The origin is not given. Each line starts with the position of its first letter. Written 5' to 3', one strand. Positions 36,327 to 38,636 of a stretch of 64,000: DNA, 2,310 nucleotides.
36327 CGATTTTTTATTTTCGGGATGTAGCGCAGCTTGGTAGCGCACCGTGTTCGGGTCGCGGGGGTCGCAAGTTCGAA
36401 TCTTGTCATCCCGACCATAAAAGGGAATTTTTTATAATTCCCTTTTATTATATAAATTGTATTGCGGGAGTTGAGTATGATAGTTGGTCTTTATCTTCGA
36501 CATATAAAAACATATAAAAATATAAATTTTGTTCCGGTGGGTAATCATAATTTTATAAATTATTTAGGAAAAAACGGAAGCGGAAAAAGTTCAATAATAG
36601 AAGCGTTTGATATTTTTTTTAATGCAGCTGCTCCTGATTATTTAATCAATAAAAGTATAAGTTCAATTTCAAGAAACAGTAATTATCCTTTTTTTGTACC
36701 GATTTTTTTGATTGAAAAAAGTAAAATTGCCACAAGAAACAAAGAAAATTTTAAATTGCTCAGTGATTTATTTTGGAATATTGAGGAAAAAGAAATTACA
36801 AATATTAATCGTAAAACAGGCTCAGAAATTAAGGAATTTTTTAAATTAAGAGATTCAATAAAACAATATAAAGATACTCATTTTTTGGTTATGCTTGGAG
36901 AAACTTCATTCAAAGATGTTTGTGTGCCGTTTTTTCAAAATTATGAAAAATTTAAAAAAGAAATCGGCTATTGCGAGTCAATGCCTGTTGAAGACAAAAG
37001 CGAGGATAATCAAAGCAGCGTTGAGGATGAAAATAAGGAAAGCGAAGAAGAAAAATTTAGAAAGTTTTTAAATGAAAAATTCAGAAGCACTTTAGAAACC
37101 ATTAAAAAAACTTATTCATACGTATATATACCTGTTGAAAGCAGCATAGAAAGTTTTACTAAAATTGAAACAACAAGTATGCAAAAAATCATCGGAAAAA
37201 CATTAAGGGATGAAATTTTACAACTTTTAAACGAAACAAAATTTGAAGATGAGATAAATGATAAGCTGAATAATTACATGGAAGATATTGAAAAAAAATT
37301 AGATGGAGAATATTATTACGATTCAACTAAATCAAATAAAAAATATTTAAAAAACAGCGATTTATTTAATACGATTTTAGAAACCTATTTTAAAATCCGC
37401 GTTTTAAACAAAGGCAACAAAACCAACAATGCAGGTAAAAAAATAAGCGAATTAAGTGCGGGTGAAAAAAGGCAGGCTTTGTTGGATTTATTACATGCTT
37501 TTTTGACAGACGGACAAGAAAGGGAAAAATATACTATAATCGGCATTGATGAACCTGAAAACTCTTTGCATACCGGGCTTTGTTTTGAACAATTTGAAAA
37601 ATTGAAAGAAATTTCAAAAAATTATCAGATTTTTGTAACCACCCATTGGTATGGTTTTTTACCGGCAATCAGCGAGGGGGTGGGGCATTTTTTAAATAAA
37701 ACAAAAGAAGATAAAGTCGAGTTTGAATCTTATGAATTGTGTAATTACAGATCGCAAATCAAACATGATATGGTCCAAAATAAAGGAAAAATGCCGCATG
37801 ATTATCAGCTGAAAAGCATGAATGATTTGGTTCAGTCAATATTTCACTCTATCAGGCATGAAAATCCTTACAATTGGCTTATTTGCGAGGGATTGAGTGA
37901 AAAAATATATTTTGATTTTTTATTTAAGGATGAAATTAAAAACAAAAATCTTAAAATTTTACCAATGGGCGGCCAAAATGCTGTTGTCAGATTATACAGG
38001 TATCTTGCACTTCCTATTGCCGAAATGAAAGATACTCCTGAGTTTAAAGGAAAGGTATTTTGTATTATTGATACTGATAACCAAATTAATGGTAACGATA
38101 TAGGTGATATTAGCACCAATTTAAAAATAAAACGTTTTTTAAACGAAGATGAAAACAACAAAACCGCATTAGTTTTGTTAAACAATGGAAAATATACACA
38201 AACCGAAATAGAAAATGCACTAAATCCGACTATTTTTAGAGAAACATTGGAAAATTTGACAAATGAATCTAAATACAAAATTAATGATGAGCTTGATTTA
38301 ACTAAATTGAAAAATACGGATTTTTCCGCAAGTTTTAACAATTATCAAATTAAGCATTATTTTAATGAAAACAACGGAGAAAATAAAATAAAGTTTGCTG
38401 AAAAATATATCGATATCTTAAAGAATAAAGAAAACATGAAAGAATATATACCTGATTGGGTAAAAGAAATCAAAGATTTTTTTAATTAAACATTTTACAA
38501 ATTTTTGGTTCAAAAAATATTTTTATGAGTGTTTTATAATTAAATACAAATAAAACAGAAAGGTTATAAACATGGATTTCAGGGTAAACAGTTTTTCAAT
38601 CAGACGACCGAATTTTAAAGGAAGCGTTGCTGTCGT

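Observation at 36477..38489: Stand-alone ABC-ATPase/Toprim fusion (class-1 OLD-like or single-chain PARIS-like) beside a tRNA-Pro pair: best defence-system candidate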

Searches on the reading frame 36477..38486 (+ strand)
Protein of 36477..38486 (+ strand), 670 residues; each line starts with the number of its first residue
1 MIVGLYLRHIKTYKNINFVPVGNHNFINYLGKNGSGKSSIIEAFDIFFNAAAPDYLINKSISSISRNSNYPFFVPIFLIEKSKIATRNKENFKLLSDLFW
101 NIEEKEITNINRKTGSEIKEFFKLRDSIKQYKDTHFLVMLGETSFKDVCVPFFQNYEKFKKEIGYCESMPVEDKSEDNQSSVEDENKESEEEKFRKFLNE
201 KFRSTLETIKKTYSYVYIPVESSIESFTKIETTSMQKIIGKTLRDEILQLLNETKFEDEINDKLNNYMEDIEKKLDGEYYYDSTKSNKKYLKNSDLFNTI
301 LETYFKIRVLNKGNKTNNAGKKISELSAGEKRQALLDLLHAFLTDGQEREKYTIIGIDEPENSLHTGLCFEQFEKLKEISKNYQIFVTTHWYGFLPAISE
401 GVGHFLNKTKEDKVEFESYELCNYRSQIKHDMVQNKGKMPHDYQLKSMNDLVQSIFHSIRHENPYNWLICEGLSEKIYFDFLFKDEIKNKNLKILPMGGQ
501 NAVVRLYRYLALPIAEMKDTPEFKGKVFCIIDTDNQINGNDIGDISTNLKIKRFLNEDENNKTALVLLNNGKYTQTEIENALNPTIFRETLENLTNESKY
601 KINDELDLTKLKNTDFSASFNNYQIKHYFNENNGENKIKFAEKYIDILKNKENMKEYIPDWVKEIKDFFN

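Call 4: search_protein_families(library=pfam, proteins=[window:36477-38486:+], max_evalue=1)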
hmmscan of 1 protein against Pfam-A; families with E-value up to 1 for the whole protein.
window:36477-38486:+ (670 aa): 7 families
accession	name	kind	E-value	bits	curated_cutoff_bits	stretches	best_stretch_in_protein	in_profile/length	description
PF13175.12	AAA_15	-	1.5e-20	74.6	32.1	1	30-390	29-369/374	AAA ATPase domain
PF13304.12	AAA_21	-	9.6e-12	46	27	1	31-390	6-298/304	AAA domain, putative AbiEii toxin, Type IV TA system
PF02463.25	SMC_N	-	1.8e-06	28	40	1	2-406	2-213/220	RecF/RecN/SMC N terminal domain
PF20469.4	OLD-like_TOPRIM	-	0.0016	19.4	23.2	1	467-534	6-67/67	Overcoming lysogenization defect protein-like, TOPRIM domain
PF19383.4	DUF5958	-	0.0058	17.4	23.6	1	299-350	60-110/125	Family of unknown function (DUF5958)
PF13555.12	AAA_29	-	0.014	15.6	27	1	19-50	17-48/61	P-loop containing region of AAA domain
PF00005.33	ABC_tran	-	0.16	13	25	0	29-44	16-31/137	ABC transporter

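Call 5: search_protein_families(library=padloc, proteins=[window:36477-38486:+], max_evalue=1)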
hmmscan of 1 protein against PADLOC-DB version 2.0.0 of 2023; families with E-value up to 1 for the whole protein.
window:36477-38486:+ (670 aa): 23 families
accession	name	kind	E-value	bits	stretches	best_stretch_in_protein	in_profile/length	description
PDLC02979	AriA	-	1.2e-20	72.6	1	31-390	30-368/373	-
PDLC04164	AriA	-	4.4e-12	44.1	2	239-390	106-231/253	-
PDLC04178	HEC-01A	-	1.1e-11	42.4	2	337-390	274-326/399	-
PDLC02980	AriA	-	3.5e-10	38.3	1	31-390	6-298/304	-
PDLC04182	HEC-01A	-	4.8e-10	37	2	340-399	294-355/406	-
PDLC04135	mad3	-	3.1e-09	34.9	1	2-391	2-323/374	mads_3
PDLC02358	Old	-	6.8e-09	33.1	2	207-505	161-429/578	Old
PDLC04177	HEC-01A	-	7.3e-07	26.5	2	350-403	295-348/393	-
PDLC02915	ATPase-Toprim_I-B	-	1.1e-06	25.7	2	251-390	159-294/623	-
PDLC02337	AbiLii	-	1.7e-06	26.8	1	467-559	32-53/170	AbiLii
PDLC04140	mad8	-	1.7e-05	22.5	1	192-380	100-217/314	mads_8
PDLC00289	PtuA1|PtuA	-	2e-05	21.8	1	143-419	88-316/404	AAA ATPase domain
PDLC02335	AbiLi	-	5.5e-05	20.4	1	30-413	82-255/326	AbiLi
PDLC04389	PDC-M07A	-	0.00011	19.3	1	7-56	11-57/443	-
PDLC00276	PtuA1|PtuA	-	0.00082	16.8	1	335-417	79-161/239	AAA ATPase domain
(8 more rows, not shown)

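Call 6: search_protein_families(library=ncbifam, proteins=[window:36477-38486:+], max_evalue=1)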
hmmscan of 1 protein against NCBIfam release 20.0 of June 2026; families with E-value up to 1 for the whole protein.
window:36477-38486:+ (670 aa): 4 families
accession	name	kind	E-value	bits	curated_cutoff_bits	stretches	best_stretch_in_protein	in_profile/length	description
TIGR00611.2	recf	equivalog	0.00041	19.6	172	1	5-48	4-45/339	DNA replication/repair protein RecF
TIGR04520.1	ECF_ATPase_1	equivalog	0.028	13.8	315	1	12-53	17-57/269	energy-coupling factor transporter ATPase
NF010068.0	PRK13548.1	equivalog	0.029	13.4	261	0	25-44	32-51/261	heme ABC transporter ATP-binding protein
NF047739.1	antiphage_MADS3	equivalog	0.035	13.3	420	0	10-47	7-44/427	methylation-associated defense system AAA family ATPase MAD3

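Call 7: find_homologous_proteins(query=window:36477-38486:+, max_evalue=0.001)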
Query window:36477-38486:+ (670 aa): 679 proteins with E <= 0.001 among 8000 candidates; the best 120 are listed.
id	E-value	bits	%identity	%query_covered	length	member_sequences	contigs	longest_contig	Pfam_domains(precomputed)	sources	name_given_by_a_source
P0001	0.0e+0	1106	73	100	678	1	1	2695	PF13175.13,PF13555.13,PF02463.26,PF13304.13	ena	-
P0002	1.3e-256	871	62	100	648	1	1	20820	PF13175.13,PF13304.13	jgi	-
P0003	2.6e-242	824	58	100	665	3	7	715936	PF13175.13,PF02463.26,PF13304.13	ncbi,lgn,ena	-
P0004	4.2e-225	767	55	100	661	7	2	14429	PF13175.13,PF13304.13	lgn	-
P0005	1.9e-195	669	51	100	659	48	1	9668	PF20469.5,PF13175.13,PF02463.26,PF13304.13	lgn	-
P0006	2.0e-191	656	50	100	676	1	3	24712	PF11398.15,PF13175.13,PF02463.26,PF13304.13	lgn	-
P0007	1.6e-189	650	50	100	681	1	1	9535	PF13175.13,PF02463.26,PF13304.13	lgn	-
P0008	2.5e-185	636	48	100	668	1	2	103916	PF13175.13,PF02463.26,PF13304.13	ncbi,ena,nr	ncbi:MAG: AAA family ATPase [Candidatus Aenigmarchaeota archaeon]|nr:AAA family ATPase [Candidatus A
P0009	2.8e-181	622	48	100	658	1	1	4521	PF11398.15,PF13175.13,PF02463.26,PF13304.13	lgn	-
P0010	7.2e-179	614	48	100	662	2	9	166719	PF13175.13,PF02463.26,PF13304.13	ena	-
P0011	1.8e-178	613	48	100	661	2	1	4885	PF11398.15,PF13175.13,PF02463.26,PF13304.13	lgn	-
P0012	2.6e-178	613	48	100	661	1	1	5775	PF13175.13,PF13304.13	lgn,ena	-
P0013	1.1e-177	611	48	100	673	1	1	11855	PF13175.13,PF13304.13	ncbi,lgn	-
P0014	1.4e-177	610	46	100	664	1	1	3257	PF13175.13,PF02463.26,PF13304.13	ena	-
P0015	1.4e-177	610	47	100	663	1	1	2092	PF20469.5,PF13175.13,PF02463.26,PF13304.13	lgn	-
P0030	1.7e-173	597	46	100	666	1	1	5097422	PF20469.5,PF13175.13,PF02463.26,PF13304.13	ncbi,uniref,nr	ncbi:AAA family ATPase [Moritella sp. 28]|uniref:AAA family ATPase n=1 Tax=Moritella sp. 28 TaxID=27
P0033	3.5e-173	596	46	100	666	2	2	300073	PF11398.15,PF13175.13,PF02463.26,PF13304.13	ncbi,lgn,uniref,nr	ncbi:ATP-binding protein [Aliarcobacter butzleri]|uniref:ATP-binding protein n=1 Tax=Aliarcobacter b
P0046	1.3e-171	590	47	100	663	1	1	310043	PF20469.5,PF13175.13,PF02463.26,PF13304.13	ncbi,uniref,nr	ncbi:AAA family ATPase [Aliikangiella sp. G2MR2-5]|uniref:AAA family ATPase n=1 Tax=Aliikangiella sp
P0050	2.8e-171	589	46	100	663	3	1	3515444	PF20469.5,PF13175.13,PF13476.13,PF02463.26,PF13304.13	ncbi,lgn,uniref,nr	ncbi:hypothetical protein VroAM7_13170 [Vibrio rotiferianus]|uniref:Uncharacterized protein n=1 Tax=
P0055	7.0e-171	588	45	100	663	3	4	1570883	PF20469.5,PF13175.13,PF13476.13,PF02463.26,PF13304.13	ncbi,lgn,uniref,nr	ncbi:AAA family ATPase [Vibrio vulnificus]|uniref:AAA family ATPase n=1 Tax=Vibrio vulnificus TaxID=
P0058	1.8e-170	587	46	100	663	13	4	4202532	PF13175.13,PF02463.26,PF13304.13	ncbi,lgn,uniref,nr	ncbi:AAA family ATPase [Shewanella glacialipiscicola]|uniref:Endonuclease GajA/Old nuclease/RecF-lik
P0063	3.7e-170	586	47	100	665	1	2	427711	PF20469.5,PF13175.13,PF02463.26,PF13304.13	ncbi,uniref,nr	ncbi:AAA family ATPase [Photobacterium leiognathi]|uniref:AAA family ATPase n=1 Tax=Photobacterium l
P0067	4.6e-169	582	46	100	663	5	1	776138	PF20469.5,PF13175.13,PF13304.13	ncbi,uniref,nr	ncbi:AAA family ATPase [Aliivibrio fischeri]|uniref:AAA family ATPase n=1 Tax=Aliivibrio fischeri Ta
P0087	1.3e-164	567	47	100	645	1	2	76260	PF13175.13,PF02463.26,PF13304.13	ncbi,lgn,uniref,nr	ncbi:AAA family ATPase [Francisella philomiragia]|uniref:AAA family ATPase n=1 Tax=Francisella philo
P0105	2.4e-160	553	44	100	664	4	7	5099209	PF20469.5,PF13175.13,PF13304.13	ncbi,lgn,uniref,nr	ncbi:hypothetical protein CK910_13450 [Aeromonas sp. CA23]|uniref:ATP-dependent nuclease n=1 Tax=Aer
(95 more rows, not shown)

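Call 8: search_solved_structures(query=window:36477-38486:+, max_evalue=1, show_alignments=3)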
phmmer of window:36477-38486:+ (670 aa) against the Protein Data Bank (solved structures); distinct sequences matched with E-value up to 1: 3.
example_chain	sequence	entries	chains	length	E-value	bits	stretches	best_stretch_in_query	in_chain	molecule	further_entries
1w1w_A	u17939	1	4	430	0.0012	20.6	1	2-48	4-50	STRUCTURAL MAINTENANCE OF CHROMOSOME 1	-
6zz6_A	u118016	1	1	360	0.0033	19.1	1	2-236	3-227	Structural maintenance of chromosomes protein 1,Structural maintenance of chromosomes prot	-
6qj2_A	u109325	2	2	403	0.47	12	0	2-71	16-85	Smc4 | Uncharacterized protein,Uncharacterized protein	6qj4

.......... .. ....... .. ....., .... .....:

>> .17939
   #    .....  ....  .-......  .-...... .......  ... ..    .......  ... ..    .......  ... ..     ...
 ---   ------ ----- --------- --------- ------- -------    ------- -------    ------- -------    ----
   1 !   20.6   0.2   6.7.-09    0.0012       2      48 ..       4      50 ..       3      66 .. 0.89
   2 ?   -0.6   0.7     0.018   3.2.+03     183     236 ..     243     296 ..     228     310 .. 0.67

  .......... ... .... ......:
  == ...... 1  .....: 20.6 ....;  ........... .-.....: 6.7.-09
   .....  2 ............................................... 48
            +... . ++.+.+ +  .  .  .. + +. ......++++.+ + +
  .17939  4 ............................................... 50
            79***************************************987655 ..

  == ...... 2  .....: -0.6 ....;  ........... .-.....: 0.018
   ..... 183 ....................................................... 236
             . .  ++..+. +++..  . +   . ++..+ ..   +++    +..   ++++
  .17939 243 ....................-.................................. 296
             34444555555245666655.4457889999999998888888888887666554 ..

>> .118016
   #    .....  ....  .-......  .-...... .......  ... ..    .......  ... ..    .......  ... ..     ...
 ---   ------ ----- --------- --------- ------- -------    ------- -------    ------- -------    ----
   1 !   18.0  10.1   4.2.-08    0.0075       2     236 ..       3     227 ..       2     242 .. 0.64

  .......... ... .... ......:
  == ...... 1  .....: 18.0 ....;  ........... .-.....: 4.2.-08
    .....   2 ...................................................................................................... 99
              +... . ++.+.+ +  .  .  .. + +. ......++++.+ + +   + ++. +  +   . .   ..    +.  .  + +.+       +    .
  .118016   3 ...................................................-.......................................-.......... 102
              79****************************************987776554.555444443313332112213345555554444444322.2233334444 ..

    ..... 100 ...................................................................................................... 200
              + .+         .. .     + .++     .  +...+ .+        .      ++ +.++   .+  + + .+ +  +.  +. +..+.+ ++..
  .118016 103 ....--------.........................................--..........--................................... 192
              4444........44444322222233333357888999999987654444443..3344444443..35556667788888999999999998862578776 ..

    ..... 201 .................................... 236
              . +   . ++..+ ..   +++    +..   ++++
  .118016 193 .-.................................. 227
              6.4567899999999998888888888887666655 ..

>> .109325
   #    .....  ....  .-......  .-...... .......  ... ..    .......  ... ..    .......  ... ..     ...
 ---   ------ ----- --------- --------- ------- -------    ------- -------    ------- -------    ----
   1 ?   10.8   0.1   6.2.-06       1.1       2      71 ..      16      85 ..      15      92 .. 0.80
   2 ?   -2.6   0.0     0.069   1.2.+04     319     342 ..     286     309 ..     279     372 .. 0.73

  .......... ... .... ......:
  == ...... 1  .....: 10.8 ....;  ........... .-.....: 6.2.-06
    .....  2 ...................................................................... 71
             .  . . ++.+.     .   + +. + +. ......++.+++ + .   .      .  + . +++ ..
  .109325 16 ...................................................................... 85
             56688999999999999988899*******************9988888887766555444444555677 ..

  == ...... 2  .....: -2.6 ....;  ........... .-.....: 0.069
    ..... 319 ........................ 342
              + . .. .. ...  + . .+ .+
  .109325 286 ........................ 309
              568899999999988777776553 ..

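Call 11: search_solved_structures(query=A1, max_evalue=10, show_alignments=0)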
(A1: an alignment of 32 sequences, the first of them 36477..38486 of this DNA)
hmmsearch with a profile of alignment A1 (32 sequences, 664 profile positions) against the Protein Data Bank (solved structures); distinct sequences matched with E-value up to 10: 13.
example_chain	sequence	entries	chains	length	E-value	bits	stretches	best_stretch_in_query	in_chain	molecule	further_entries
1w1w_A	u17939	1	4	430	0.00086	21.1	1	2-66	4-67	STRUCTURAL MAINTENANCE OF CHROMOSOME 1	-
1e69_A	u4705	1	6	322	0.0069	18.1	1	21-52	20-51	CHROMOSOME SEGREGATION SMC PROTEIN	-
4xgc_E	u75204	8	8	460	0.0084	17.8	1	112-238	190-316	Origin recognition complex subunit 5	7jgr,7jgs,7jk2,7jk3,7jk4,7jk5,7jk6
8ux9_B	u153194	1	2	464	0.049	15.3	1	322-408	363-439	AriA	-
8v45_A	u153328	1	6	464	0.049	15.3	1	322-408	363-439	AriA antitoxin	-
6qj2_A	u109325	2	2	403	0.12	14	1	6-72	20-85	Smc4 | Uncharacterized protein,Uncharacterized protein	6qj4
8roc_A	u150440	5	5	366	0.21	13.2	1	9-66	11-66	Structural maintenance of chromosomes protein 1A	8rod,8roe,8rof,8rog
6qpw_A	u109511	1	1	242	0.21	13.2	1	3-66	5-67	Structural maintenance of chromosomes protein,Structural maintenance of chromosomes protei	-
9vkz_A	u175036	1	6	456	0.29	12.7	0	353-400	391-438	Retron Ec78 probable ATPase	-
9vh1_D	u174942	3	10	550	0.3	12.7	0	353-402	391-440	Retron Ec78 probable ATPase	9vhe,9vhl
4ywg_G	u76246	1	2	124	0.66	11.6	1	526-589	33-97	Scaffold HIV-1 gp120 V1V2 region derived from strain ZM109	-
7n58_A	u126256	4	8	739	0.89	11.1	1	9-54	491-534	ABC transporter B family member 25, mitochondrial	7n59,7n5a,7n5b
7bgb_H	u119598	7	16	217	1.7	10.2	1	66-119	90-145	H/ACA ribonucleoprotein complex subunit 1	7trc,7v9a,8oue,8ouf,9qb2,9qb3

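Call 13: find_encoding_contigs(protein=P0003, flank=8000, max_places=4)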
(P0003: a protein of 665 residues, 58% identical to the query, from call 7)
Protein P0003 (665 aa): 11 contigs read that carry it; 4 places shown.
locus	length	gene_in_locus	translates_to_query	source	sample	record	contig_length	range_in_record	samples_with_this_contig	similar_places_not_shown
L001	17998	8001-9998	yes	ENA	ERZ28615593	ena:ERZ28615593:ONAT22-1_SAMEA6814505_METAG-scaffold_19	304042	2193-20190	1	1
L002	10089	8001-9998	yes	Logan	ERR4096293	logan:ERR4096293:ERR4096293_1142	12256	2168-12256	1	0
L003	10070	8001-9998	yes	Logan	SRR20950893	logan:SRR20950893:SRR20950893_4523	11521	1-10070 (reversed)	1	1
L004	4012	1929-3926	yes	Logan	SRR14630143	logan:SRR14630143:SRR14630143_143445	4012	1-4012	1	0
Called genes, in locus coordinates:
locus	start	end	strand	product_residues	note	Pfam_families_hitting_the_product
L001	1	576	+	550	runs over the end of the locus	PF00149:Metallophos, PF02872:5_nucleotid_C (weak)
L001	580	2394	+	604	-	PF04851:ResIII (weak), PF00270:DEAD, PF00271:Helicase_C, PF16124:RecQ_Zn_bind, PF09382:RQC, PF00570:HRDC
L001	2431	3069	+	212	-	PF13181:TPR_8 (faint)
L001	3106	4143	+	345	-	PF08240:ADH_N, PF00107:ADH_zinc_N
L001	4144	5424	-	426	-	PF10463:Peptidase_U49 (faint), PF01435:Peptidase_M48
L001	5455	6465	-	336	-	PF18152:DAHP_snth_FXD, PF00793:DAHP_synth_1, PF03102:NeuB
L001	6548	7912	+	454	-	PF01554:MatE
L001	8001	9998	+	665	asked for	PF02463:SMC_N, PF13175:AAA_15, PF13304:AAA_21 (weak)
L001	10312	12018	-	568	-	PF00512:HisKA, PF02518:HATPase_c, PF14501:HATPase_c_5 (weak)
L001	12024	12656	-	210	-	-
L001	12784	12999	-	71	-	PF13560:HTH_31, PF12844:HTH_19, PF01381:HTH_3, PF13443:HTH_26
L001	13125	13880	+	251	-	-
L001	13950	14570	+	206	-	PF02223:Thymidylate_kin, PF13521:AAA_28 (weak)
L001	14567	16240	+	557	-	PF13181:TPR_8 (faint), PF07719:TPR_2 (faint), PF13424:TPR_12 (faint), PF13432:TPR_16 (faint), PF23914:TPR_CcmH_CycH (faint), PF25062:ARM_TT21_N (faint), PF13428:TPR_14 (faint), PF12895:ANAPC3 (weak), +4 more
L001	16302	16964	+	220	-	PF00072:Response_reg, PF00196:GerE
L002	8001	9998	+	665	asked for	PF02463:SMC_N, PF13175:AAA_15, PF13304:AAA_21 (weak)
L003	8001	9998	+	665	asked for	PF02463:SMC_N, PF13175:AAA_15, PF13304:AAA_21 (weak)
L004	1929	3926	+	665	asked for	PF02463:SMC_N, PF13175:AAA_15, PF13304:AAA_21 (weak)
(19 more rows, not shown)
